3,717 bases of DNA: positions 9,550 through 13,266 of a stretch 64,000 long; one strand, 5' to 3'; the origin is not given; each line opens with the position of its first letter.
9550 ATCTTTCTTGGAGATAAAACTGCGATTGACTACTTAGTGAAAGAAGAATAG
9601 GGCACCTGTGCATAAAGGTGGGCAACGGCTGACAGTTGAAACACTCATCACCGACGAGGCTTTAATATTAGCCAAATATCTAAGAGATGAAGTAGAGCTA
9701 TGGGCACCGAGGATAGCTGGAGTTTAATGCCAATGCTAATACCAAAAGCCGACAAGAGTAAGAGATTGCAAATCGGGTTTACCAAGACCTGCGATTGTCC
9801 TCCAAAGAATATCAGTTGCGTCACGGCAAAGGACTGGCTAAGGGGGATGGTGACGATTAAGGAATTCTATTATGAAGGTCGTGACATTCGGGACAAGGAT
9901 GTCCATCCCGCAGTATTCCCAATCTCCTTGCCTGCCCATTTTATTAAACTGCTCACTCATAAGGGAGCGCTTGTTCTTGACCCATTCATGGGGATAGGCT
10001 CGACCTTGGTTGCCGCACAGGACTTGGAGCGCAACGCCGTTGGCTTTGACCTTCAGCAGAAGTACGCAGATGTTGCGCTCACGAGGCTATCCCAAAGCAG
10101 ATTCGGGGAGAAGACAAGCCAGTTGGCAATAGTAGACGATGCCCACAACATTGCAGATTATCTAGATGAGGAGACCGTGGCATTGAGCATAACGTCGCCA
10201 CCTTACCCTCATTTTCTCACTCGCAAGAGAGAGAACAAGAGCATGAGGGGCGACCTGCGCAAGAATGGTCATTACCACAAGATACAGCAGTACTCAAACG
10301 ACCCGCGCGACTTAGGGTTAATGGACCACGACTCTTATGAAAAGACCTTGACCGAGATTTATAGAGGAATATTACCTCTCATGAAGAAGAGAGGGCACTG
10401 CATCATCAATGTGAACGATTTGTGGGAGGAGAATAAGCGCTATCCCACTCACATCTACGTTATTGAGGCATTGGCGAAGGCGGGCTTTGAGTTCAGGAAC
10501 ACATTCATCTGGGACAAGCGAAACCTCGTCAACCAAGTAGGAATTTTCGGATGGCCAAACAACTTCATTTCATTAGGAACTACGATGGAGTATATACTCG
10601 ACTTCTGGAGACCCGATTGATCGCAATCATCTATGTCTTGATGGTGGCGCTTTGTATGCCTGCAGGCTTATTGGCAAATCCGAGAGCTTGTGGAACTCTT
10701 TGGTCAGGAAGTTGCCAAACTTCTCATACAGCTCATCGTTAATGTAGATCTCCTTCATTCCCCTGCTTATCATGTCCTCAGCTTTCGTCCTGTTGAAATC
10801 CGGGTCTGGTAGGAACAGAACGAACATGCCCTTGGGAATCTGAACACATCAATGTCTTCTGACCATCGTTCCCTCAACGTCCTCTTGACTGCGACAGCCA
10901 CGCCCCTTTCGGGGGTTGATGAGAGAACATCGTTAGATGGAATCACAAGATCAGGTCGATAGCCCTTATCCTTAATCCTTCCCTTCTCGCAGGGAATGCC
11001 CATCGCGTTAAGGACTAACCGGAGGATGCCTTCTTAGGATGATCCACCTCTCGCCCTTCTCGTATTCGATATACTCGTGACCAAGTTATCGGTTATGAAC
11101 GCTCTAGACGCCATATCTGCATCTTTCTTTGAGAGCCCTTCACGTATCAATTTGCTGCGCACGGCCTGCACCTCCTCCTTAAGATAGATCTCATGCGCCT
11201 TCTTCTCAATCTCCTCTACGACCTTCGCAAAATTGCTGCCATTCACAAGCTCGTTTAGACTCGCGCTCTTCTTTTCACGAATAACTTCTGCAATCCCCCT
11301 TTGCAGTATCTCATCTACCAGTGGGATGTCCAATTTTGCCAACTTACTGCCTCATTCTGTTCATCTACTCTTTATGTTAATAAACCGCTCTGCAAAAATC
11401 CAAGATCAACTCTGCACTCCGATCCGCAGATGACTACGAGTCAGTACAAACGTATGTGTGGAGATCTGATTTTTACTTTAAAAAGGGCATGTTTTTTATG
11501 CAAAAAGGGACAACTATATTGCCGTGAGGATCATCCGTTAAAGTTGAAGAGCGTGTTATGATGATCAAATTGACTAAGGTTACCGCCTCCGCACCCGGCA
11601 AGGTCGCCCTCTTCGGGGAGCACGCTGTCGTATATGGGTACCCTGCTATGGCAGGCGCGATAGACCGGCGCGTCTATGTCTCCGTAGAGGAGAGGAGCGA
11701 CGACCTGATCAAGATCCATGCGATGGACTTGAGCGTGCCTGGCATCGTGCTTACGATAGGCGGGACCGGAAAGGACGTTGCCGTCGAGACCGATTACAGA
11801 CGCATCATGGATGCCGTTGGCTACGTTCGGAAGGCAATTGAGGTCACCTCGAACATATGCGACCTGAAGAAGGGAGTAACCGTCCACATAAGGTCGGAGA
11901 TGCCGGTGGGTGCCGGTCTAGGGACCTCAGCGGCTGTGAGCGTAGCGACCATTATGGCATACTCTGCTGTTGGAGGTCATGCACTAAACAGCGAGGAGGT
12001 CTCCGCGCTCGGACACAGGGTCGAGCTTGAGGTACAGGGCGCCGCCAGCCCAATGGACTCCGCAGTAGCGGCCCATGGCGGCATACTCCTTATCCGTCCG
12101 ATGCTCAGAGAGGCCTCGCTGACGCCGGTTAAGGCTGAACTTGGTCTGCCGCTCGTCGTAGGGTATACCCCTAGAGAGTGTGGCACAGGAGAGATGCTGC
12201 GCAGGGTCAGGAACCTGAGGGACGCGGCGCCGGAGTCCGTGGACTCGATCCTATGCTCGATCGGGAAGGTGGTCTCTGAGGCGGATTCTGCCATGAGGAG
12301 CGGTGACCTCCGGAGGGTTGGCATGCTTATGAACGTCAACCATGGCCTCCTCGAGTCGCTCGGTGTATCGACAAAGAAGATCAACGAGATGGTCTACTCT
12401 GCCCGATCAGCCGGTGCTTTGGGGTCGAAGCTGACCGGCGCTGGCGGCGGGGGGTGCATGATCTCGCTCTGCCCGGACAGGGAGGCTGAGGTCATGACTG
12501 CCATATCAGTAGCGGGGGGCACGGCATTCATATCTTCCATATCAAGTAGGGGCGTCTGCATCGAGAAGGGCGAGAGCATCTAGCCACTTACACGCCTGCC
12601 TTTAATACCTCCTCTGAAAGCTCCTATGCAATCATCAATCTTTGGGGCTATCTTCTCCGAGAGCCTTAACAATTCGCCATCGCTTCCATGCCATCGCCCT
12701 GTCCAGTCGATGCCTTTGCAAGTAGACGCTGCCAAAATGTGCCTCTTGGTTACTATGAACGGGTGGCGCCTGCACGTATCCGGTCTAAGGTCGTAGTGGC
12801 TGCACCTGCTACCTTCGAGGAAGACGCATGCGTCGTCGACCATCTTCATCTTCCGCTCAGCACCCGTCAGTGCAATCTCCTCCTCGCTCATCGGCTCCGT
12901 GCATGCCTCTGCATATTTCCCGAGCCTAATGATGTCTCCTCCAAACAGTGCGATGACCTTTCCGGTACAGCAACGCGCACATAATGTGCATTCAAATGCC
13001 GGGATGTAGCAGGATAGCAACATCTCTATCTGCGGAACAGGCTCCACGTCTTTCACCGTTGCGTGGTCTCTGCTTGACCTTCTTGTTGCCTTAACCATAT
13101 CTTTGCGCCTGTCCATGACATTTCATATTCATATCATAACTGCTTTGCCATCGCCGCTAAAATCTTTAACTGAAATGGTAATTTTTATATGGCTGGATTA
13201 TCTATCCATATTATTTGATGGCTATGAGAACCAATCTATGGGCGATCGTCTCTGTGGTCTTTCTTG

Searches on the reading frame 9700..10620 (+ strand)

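Call 18: search_protein_families(library=pfam, proteins=[window:9700-10620:+], max_evalue=0.00001)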
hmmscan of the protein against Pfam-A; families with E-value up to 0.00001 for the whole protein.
window:9700-10620:+ (306 aa): 1 family
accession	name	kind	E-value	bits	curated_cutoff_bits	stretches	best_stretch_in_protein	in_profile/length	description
PF01555.25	N6_N4_Mtase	-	3.1e-24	86.6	26.7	1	59-126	152-219/221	DNA methylase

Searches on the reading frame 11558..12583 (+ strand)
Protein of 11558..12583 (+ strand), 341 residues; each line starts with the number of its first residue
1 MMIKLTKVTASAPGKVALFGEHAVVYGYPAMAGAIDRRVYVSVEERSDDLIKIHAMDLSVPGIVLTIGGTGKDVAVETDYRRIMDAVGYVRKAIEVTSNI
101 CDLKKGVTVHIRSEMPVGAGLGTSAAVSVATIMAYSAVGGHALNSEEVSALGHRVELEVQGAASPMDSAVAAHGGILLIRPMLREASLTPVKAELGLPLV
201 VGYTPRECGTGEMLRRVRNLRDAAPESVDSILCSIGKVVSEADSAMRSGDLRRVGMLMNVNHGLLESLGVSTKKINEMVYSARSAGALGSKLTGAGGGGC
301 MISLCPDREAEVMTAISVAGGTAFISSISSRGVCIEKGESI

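Call 18: search_protein_families(library=pfam, proteins=[window:11558-12583:+], max_evalue=0.00001)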
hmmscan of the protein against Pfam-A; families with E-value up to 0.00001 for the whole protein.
window:11558-12583:+ (341 aa): 3 families
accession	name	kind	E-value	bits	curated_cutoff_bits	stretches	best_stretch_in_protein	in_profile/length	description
PF00288.32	GHMP_kinases_N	-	1.6e-17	63.9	22.3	1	89-175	2-87/87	GHMP kinases N terminal domain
PF08544.19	GHMP_kinases_C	-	2.2e-13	50.9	21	1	245-310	4-73/85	GHMP kinases C terminal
PF10509.15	GalKase_gal_bdg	-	2.7e-07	30.5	23.1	1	8-43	12-47/49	Galactokinase galactose-binding signature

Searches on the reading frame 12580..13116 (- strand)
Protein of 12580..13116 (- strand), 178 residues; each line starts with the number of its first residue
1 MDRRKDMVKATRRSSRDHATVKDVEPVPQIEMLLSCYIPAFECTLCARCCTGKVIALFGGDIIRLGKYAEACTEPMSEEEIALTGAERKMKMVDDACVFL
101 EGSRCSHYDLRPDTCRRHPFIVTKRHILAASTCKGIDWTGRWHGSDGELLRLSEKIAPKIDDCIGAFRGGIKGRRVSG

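Call 56: search_protein_families(library=pfam, proteins=[window:12580-13116:-], max_evalue=0.0001)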
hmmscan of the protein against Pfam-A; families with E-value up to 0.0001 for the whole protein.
window:12580-13116:- (178 aa): 1 family
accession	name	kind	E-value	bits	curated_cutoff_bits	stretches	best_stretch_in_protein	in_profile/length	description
PF03692.20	CxxCxxCC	-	3.8e-10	40.8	23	1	42-133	1-84/85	Putative zinc- or iron-chelating domain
